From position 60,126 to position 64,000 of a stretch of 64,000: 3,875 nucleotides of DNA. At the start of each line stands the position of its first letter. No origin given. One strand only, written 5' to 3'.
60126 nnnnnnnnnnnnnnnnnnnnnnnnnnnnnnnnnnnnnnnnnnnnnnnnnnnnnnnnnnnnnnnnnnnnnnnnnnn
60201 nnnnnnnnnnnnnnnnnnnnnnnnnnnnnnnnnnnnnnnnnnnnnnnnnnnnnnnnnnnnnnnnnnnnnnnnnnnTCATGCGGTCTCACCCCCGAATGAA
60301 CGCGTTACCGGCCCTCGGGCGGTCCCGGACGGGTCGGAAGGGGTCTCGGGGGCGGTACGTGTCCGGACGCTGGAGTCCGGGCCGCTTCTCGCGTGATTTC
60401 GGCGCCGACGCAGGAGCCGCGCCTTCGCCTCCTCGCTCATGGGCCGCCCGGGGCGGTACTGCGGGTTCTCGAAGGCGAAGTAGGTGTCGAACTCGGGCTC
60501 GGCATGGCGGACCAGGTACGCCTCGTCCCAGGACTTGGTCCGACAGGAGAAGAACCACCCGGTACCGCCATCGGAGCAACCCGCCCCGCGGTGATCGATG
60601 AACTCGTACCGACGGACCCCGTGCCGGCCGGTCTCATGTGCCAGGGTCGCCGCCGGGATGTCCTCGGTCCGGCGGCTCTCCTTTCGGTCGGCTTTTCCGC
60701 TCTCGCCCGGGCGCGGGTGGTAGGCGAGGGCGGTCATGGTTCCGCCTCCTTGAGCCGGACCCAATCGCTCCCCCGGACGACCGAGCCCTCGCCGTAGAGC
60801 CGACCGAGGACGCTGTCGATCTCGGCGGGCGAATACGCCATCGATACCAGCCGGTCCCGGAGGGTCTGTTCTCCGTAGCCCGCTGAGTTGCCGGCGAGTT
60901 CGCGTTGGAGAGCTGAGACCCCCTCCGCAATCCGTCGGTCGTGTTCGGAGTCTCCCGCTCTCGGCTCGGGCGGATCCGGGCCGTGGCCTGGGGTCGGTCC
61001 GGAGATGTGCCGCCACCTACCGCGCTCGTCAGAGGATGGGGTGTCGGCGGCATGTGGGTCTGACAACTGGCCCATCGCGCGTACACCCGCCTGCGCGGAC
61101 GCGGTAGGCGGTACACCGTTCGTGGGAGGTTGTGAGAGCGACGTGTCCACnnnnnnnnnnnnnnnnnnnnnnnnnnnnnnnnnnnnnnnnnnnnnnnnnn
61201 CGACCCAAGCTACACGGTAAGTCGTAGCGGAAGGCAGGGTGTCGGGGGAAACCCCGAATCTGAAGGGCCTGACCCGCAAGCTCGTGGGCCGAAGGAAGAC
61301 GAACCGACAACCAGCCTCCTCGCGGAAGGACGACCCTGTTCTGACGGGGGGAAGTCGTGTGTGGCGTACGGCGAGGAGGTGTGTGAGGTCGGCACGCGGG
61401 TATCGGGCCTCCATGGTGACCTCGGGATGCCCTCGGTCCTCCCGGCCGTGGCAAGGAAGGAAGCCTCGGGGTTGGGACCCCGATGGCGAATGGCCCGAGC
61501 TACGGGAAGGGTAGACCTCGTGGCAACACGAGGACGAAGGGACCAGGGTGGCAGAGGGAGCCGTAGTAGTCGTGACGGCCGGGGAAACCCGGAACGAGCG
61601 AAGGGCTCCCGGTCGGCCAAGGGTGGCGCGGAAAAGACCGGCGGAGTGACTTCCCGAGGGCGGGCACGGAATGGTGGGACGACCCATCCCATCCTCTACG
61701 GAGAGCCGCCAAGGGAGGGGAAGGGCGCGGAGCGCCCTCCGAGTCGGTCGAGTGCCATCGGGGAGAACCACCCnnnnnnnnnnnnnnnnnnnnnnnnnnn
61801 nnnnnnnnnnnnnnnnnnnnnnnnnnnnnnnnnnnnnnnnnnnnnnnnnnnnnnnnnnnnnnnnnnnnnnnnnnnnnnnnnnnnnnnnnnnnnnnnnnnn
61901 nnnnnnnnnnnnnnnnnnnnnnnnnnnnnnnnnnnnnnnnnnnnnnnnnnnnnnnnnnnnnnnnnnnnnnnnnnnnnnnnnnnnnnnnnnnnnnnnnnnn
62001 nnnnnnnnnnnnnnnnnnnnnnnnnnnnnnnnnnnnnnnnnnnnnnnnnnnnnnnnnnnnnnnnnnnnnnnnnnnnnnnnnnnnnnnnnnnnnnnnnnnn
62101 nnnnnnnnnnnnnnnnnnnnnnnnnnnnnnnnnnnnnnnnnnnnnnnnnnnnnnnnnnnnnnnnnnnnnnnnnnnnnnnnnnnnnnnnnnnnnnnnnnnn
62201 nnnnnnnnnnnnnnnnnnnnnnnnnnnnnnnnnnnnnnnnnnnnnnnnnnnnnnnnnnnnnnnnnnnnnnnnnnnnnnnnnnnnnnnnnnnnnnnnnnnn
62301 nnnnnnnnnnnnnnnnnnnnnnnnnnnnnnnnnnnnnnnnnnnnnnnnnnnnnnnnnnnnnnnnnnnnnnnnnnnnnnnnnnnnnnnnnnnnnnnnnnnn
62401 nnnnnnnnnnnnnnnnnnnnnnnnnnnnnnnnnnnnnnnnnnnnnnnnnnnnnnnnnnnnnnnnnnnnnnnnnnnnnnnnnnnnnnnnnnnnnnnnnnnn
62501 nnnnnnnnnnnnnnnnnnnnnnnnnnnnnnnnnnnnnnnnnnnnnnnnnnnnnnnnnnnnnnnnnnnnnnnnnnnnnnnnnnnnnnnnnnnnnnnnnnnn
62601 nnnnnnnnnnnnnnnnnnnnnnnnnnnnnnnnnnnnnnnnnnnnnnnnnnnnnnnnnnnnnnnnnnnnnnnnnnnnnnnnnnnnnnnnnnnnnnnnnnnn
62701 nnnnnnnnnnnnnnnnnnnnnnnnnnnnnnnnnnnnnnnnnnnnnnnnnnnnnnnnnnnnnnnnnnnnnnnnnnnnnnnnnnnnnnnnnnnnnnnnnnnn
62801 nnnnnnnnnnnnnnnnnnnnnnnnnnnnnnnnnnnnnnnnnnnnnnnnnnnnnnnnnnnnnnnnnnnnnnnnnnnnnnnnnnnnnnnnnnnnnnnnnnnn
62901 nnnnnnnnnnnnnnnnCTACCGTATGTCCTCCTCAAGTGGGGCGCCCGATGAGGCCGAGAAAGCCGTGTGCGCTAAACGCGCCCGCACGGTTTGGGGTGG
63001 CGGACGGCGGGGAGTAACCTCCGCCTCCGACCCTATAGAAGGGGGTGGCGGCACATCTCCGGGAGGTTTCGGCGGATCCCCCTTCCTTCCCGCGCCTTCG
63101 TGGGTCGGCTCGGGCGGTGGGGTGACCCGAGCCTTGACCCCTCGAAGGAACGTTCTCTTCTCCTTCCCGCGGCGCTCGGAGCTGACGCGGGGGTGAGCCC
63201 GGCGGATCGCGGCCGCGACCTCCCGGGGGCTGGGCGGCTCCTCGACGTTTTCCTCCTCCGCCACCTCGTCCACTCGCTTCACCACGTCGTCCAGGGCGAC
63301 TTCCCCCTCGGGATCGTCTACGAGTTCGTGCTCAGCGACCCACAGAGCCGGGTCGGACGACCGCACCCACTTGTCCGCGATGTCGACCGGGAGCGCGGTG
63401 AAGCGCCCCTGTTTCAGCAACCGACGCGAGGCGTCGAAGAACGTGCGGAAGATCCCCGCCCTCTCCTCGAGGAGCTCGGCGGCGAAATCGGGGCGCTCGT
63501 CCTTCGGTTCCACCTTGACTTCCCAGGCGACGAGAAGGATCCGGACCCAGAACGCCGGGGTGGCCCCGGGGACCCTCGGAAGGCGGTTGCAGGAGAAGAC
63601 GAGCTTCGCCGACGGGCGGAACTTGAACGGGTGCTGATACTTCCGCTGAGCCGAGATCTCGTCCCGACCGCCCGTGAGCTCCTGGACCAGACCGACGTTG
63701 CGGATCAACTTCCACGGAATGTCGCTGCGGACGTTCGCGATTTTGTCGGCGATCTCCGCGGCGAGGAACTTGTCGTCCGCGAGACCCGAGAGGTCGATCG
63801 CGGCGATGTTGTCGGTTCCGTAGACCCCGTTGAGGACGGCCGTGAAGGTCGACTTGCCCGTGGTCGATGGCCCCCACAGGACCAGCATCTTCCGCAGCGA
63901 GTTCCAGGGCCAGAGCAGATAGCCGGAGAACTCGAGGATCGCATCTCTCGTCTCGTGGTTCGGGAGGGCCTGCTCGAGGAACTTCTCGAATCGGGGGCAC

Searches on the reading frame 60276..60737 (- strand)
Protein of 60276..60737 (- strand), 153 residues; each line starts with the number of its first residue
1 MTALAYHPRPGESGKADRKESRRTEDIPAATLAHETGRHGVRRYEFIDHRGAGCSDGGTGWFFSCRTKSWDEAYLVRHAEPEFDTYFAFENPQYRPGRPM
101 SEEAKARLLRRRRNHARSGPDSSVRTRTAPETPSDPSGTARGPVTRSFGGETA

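Call 21: find_encoding_contigs(protein=window:60276-60737:-, flank=10000, max_places=6)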
Protein window:60276-60737:- (153 aa): 6 contigs read that carry it; 2 places shown.
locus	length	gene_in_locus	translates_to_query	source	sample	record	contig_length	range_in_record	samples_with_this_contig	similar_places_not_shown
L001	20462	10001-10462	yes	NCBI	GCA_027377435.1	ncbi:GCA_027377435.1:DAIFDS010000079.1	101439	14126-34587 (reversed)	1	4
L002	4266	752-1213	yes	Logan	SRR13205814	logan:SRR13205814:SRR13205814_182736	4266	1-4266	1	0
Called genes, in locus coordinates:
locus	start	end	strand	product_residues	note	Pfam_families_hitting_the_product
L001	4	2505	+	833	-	PF02012:BNR (faint), PF14870:PSII_BNR (faint), PF15902:Sortilin-Vps10 (faint)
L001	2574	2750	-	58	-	-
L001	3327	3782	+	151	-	-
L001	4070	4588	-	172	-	-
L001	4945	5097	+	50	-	-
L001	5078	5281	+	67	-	-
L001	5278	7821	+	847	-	PF09250:Prim-Pol, PF08706:D5_N, PF19263:DUF5906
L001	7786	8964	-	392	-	PF00078:RVT_1, PF08388:GIIM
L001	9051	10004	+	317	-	-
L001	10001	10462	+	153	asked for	-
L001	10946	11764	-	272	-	-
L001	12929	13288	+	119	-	-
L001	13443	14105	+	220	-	PF13367:PrsW-protease (faint)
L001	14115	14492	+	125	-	-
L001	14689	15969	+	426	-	-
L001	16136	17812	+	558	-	PF01609:DDE_Tnp_1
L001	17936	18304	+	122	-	-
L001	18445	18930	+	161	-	-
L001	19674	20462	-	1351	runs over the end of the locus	-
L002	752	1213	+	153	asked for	-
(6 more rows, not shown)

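Call 33: find_related_loci(query=window:60276-60737:-, collection=viral_contigs, flank=6000)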
Query window:60276-60737:- (153 aa) in viral_contigs; peptide patterns used: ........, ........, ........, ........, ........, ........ (x = any residue, [..] = any of these).
6 stretches matched a pattern, but none encodes a relative of the query by tblastn (E <= 1e-3).

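Call 35: find_homologous_proteins(query=window:60276-60737:-, max_evalue=0.001)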
Query window:60276-60737:- (153 aa): 3 proteins with E <= 0.001 among 64 candidates.
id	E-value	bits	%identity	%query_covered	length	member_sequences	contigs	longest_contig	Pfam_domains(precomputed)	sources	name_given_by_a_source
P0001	2.1e-98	345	100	100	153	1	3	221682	-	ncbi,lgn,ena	-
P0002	2.3e-37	146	53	88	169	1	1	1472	-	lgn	-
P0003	2.1e-36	143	64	64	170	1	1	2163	-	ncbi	-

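Call 36: find_encoding_contigs(protein=P0003, flank=10000)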
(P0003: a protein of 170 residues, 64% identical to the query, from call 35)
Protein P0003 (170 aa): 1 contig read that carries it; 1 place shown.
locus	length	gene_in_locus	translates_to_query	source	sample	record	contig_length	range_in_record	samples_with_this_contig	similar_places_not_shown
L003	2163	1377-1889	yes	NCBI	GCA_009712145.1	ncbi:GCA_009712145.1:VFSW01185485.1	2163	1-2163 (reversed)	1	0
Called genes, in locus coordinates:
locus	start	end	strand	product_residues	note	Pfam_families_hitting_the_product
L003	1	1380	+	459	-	?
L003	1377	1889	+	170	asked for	-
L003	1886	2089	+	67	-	-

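Call 37: find_encoding_contigs(protein=P0002, flank=10000)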
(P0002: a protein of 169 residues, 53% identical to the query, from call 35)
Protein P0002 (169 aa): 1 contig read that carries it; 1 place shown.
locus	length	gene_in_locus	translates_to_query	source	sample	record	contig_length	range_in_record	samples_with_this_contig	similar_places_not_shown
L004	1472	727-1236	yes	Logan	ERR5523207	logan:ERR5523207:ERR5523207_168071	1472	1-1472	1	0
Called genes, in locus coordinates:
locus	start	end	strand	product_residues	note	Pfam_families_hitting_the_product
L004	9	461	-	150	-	-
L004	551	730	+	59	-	-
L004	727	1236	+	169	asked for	-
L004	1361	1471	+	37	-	?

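Call 41: search_protein_families(library=phrogs, proteins=[window:60276-60737:-], max_evalue=0.01)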
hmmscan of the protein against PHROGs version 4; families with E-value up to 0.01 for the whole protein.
window:60276-60737:- (153 aa): 0 families

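Call 68: search_dna_similar(query=L001:5278-7700:+, collection=plasmids, mode=protein, max_rows=12)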
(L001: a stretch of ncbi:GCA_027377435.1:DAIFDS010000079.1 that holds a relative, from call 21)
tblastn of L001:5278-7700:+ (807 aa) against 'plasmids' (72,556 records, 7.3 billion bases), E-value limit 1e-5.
Records with a match: 273; places in all: 292; records where one place covers at least 80% of the query: 0.
Best place of each record, by identity: <60% 273.
By first word of the organism name: Streptomyces 142; Ralstonia 47; Bacillus 17; Clostridium 7; Sulfolobus 4; Loigolactobacillus 3; Lentilactobacillus 3; Kitasatospora 3; Bradyrhizobium 3; Alicyclobacillus 2; and 36 more.
By predicted mobility (MOB-suite, as given by PLSDB): non-mobilizable 193; mobilizable 73; conjugative 7.
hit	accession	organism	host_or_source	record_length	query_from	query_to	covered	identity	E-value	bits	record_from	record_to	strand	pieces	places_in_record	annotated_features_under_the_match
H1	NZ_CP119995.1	Halomarina sp. PSR21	cell culture,saline soil from Tarim ...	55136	392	685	36%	28.9%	1e-29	134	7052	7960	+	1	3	phage/plasmid primase, P4 family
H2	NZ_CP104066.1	Alicyclobacillus dauci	cell culture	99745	462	714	31%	30.5%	5e-25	120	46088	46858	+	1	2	DNA primase family protein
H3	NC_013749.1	Haloterrigena turkmenica DSM 5511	-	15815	429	726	37%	25.5%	1e-20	105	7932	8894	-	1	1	DNA primase family protein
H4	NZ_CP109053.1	Streptomyces subrutilus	-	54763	458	716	32%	28.8%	5e-18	97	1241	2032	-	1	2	phage/plasmid primase, P4 family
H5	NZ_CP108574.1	Streptomyces erythrochromogenes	-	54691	458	716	32%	28.8%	5e-18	97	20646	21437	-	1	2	phage/plasmid primase, P4 family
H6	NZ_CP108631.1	Streptomyces xanthophaeus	-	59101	458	716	32%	28.8%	5e-18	97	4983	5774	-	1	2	phage/plasmid primase, P4 family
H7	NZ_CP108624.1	Streptomyces xanthophaeus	-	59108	458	716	32%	28.8%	5e-18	97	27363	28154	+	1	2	phage/plasmid primase, P4 family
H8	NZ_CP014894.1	Loigolactobacillus backii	cell culture,brewery environment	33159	458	720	33%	27.5%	1e-13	83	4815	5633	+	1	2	DNA primase family protein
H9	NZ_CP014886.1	Loigolactobacillus backii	cell culture,brewery environment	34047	458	720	33%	27.5%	1e-13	83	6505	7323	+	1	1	DNA primase family protein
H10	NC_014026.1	Salinibacter ruber M8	-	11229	482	688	26%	34.6%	4e-27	126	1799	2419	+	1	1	phage/plasmid primase, P4 family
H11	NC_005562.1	Acidianus ambivalens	-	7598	464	724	32%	27.4%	2e-15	89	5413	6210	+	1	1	phage/plasmid primase, P4 family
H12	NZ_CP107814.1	Streptomyces longwoodensis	-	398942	458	686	28%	31.1%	5e-10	71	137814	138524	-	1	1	phage/plasmid primase, P4 family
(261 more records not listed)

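Call 69: search_dna_similar(query=L001:5278-7700:+, collection=phages, mode=protein, max_rows=12)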
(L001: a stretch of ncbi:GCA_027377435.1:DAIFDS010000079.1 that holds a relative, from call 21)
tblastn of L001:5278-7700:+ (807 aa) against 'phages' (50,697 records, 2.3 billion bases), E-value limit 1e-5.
Records with a match: 1107; places in all: 1108; records where one place covers at least 80% of the query: 0.
Best place of each record, by identity: <60% 1107.
By first word of the organism name: Mycobacterium 213; Streptococcus 209; Enterococcus 125; Microbacterium 112; Vibrio 90; Arthrobacter 74; Streptomyces 52; Gordonia 29; Lactobacillus 17; Curtobacterium 17; and 58 more.
By host as written in the record: Mycobacterium smegmatis mc2 155 155; - 73; Microbacterium foliorum NRRL B-24224 58; Arthrobacter globiformis B-2979 45; Vibrio lentus 44; Enterococcus faecalis 41; Microbacterium foliorum NRRL B-24224 SEA 35; Mycobacterium smegmatis mc#155 33; and 358 more.
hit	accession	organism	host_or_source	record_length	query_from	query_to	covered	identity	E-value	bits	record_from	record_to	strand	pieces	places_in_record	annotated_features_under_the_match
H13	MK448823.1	Streptococcus phage Javan633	Streptococcus uberis C9359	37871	392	726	42%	27.6%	2e-22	110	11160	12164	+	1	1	DNA primase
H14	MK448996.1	Streptococcus phage Javan628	Streptococcus uberis C5388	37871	392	726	42%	27.6%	2e-22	110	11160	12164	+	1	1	DNA primase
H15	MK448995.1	Streptococcus phage Javan626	Streptococcus uberis C5072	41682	392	726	42%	27.6%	3e-22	109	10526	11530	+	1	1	DNA primase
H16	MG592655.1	Vibrio phage 1.285.O._10N.286.55.C12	Vibrio lentus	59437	391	729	42%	26.0%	9e-17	92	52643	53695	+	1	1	DNA primase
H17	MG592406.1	Vibrio phage 1.022.O._10N.286.45.A10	Vibrio splendidus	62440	391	729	42%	26.0%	1e-16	91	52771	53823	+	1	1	primase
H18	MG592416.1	Vibrio phage 1.032.O._10N.261.54.F5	Vibrio splendidus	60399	391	729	42%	25.9%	5e-20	102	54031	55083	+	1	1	helicase superfamily 3 protein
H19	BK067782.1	Nitrosopumilaceae spindle-shaped virus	marine environment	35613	403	715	39%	28.0%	4e-24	115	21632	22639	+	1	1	ORF20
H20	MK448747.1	Streptococcus phage Javan385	Streptococcus parauberis KCTC_11537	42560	392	726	42%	26.1%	1e-21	107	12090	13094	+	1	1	DNA primase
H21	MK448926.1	Streptococcus phage Javan392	Streptococcus parauberis KRS-02083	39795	392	726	42%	25.8%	8e-21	104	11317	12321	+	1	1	DNA primase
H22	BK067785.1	Nitrosopumilaceae spindle-shaped virus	seawater microbial community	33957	403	715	39%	27.6%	1e-25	120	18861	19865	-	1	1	ORF41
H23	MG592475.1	Vibrio phage 1.103.O._10N.261.52.F2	Vibrio splendidus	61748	391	729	42%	25.4%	5e-19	99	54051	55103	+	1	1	P-loop containing nucleoside triphosphate hydrolase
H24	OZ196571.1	Vibrio phage K391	Seawater and oysters mix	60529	391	729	42%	25.4%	6e-19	99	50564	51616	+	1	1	DNA primase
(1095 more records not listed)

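Call 71: search_protein_families(library=pfam, proteins=[L001:4945-5097:+, L001:5078-5281:+, L001:3327-3782:+, L001:4070-4588:-, L001:2574-2750:-, L001:9051-10004:+], max_evalue=0.1)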
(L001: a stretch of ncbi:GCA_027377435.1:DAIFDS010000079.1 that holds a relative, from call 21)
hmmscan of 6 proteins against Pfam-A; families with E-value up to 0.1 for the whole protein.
L001:4945-5097:+ (50 aa): 0 families

L001:5078-5281:+ (67 aa): 0 families

L001:3327-3782:+ (151 aa): 0 families

L001:4070-4588:- (172 aa): 0 families

L001:2574-2750:- (58 aa): 0 families

L001:9051-10004:+ (317 aa): 1 family
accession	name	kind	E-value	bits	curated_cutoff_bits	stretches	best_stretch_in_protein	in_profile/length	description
PF21982.2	RecX_HTH1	-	0.042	14.3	26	1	272-297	15-40/40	RecX, first three-helix domain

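Call 86: search_solved_structures(query=window:60276-60737:-, max_evalue=10)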
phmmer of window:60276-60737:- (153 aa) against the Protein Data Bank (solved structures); distinct sequences matched with E-value up to 10: 2.
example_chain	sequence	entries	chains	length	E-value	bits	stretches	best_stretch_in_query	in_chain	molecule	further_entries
7myv_A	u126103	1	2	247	1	12.7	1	62-92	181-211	Phosphomannomutase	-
5ue7_A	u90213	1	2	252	1.5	12.2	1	51-125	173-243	Phosphomannomutase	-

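Call 107: search_protein_families(library=padloc, proteins=[window:60276-60737:-], max_evalue=0.01)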
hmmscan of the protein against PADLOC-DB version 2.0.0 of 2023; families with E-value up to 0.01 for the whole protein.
window:60276-60737:- (153 aa): 0 families

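Call 110: predict_structure(alignment_id=A5)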
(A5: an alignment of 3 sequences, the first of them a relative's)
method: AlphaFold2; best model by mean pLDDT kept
length: 153 residues; sequences in the alignment: 3
mean_pLDDT: 40.9   pTM: 0.18
mean pLDDT of the five models: 40.9, 39.1, 37.7, 33.9, 33.4
residues with pLDDT >= 90: 0; 70-90: 1; 50-70: 28; < 50: 124
segments of 3 or more residues with pLDDT < 50: 1-95, 121-126, 133-135, 137-146, 149-153
pLDDT, mean of each block of 10 residues (from residue 1): 40 38 33 29 32 34 36 33 34 49 62 52 47 45 46 42
secondary structure, 60 per line:
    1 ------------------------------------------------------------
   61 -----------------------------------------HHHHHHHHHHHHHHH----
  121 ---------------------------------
elements in order: H102-116

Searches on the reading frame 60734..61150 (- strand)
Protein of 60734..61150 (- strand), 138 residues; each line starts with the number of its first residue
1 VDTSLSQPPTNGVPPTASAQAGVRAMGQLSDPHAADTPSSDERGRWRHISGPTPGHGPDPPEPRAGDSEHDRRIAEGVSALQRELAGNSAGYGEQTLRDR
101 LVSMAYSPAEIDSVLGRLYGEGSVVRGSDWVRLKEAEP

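Call 41: search_protein_families(library=phrogs, proteins=[window:60734-61150:-], max_evalue=0.01)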
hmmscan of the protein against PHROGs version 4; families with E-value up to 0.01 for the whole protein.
window:60734-61150:- (138 aa): 0 families

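Call 98: predict_structure(protein=window:60737-61150:-)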
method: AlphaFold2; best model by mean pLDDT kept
length: 138 residues; sequences in the alignment: 1
mean_pLDDT: 63.9   pTM: 0.40
mean pLDDT of the five models: 63.9, 63.8, 63.4, 59.9, 57.6
residues with pLDDT >= 90: 6; 70-90: 42; 50-70: 67; < 50: 23
segments of 3 or more residues with pLDDT < 50: 124-126, 133-138
pLDDT, mean of each block of 10 residues (from residue 1): 56 52 52 52 56 57 62 86 74 81 88 79 52 44
secondary structure, 60 per line:
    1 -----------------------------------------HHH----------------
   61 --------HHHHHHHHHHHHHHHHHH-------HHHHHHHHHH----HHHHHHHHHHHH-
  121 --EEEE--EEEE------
elements in order: H69-86 H94-103 H108-119 E123-126 E129-132

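Call 100: fold_search(model_id=the predicted structure, library=pdb)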
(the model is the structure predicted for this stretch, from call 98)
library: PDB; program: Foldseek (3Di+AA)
matches with E <= 10: 58; with E <= 0.001: 0
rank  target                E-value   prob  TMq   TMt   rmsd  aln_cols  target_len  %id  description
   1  7asv_A                2.6e-01  0.41  0.28  0.25  11.2        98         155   19  Crystal structure of tWHD2 of Rpc5 subunit of human RNA Polymerase III (released 2020-12-30)
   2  4ojj_C                4.8e-01  0.20  0.18  0.09   9.5        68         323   22  Structure of C-terminal domain from S. cerevisiae Pat1 decapping activator (Space group : P212121) (released 2014-10-08)
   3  5lm5_B                9.8e-01  0.14  0.18  0.10   9.8        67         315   22  Structure of C-terminal domain from S. cerevisiae Pat1 decapping activator bound to Dcp2 HLM2 peptide (region 435-451) (released 2017-08-16)
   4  9f26_C                1.1e+00  0.66  0.37  0.58   5.5        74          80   12  Crystal structure of the PriS_PriL-Rpa2WH ternary complex from P. abyssi (released 2024-12-04)
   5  5lmg_B                1.1e+00  0.13  0.18  0.09   9.7        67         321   22  Structure of C-terminal domain from S. cerevisiae Pat1 decapping activator bound to Dcp2 HLM10 peptide (region 954-970 (released 2017-08-16)
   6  5lmf_B                1.2e+00  0.13  0.18  0.10   9.7        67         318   22  Structure of C-terminal domain from S. cerevisiae Pat1 decapping activator bound to Dcp2 HLM3 peptide (region 484-500) (released 2017-08-16)
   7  5lmg_A                1.3e+00  0.12  0.18  0.10   9.7        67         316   22  Structure of C-terminal domain from S. cerevisiae Pat1 decapping activator bound to Dcp2 HLM10 peptide (region 954-970 (released 2017-08-16)
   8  5lm5_A                1.4e+00  0.12  0.18  0.10   9.8        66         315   21  Structure of C-terminal domain from S. cerevisiae Pat1 decapping activator bound to Dcp2 HLM2 peptide (region 435-451) (released 2017-08-16)
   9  1lva                  1.5e+00  0.38  0.33  0.19   4.0        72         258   19  Crystal structure of a C-terminal fragment of Moorella thermoacetica elongation factor SelB (released 2002-08-21)
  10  9rvz_C                1.8e+00  0.25  0.31  0.28   5.3        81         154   14  Egalitarian-BicD in complex with K10 TLS RNA (Structure B) (released 2026-03-25)
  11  5lmf_A                2.3e+00  0.06  0.16  0.09   9.8        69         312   23  Structure of C-terminal domain from S. cerevisiae Pat1 decapping activator bound to Dcp2 HLM3 peptide (region 484-500) (released 2017-08-16)
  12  4ojj_B                2.8e+00  0.06  0.16  0.10   9.8        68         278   22  Structure of C-terminal domain from S. cerevisiae Pat1 decapping activator (Space group : P212121) (released 2014-10-08)
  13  5mmc_MODEL_1_A        3.0e+00  0.25  0.26  0.48   6.3        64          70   20  Trypanosoma brucei Pex14 N-terminal domain (released 2017-03-08)
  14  7qrc_A                3.2e+00  0.44  0.30  0.62   3.2        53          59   15  X-ray structure of Trypanosoma cruzi PEX14 in complex with a PEX5-PEX14 PPI inhibitor (released 2022-11-23)
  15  2o03                  3.2e+00  0.13  0.29  0.31   6.1        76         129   16  Crystal structure of FurB from M. tuberculosis- a Zinc uptake regulator (released 2007-02-13)
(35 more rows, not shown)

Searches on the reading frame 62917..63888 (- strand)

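Call 11: search_protein_families(library=pfam, proteins=[window:62917-63888:-], max_evalue=0.01)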
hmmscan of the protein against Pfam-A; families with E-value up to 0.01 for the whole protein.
window:62917-63888:- (323 aa): 1 family
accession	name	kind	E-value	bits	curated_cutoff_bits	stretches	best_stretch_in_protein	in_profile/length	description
PF19263.5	DUF5906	-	1.3e-13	52.1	27.6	1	4-104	1-106/114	Family of unknown function (DUF5906)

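Call 41: search_protein_families(library=phrogs, proteins=[window:62917-63888:-], max_evalue=0.01)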
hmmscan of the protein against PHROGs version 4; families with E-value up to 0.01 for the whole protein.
window:62917-63888:- (323 aa): 9 families
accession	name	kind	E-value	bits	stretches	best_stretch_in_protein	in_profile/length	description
phrog_6088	-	DNA, RNA and nucleotide metabolism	1.9e-29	103.7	1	2-257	509-767/772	DNA primase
phrog_864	-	DNA, RNA and nucleotide metabolism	7.7e-29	101.8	1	1-242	367-610/1064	DNA primase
phrog_1156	-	DNA, RNA and nucleotide metabolism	2.4e-28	100.1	1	1-248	560-821/855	DNA primase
phrog_16213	-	DNA, RNA and nucleotide metabolism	5.3e-21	75.6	1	2-164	399-559/732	DNA primase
phrog_1829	-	DNA, RNA and nucleotide metabolism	4.3e-19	69.1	1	1-244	506-747/772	DNA primase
phrog_2478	-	DNA, RNA and nucleotide metabolism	1.7e-17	63.9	1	3-232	586-822/854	DNA polymerase/primase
phrog_1883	-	DNA, RNA and nucleotide metabolism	1.3e-14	54.5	1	1-169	493-665/756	DNA helicase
phrog_7601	-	unknown function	1.7e-13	51.6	1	2-144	23-162/289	-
phrog_16950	-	DNA, RNA and nucleotide metabolism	4.1e-07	29.3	1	2-131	562-694/843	DNA primase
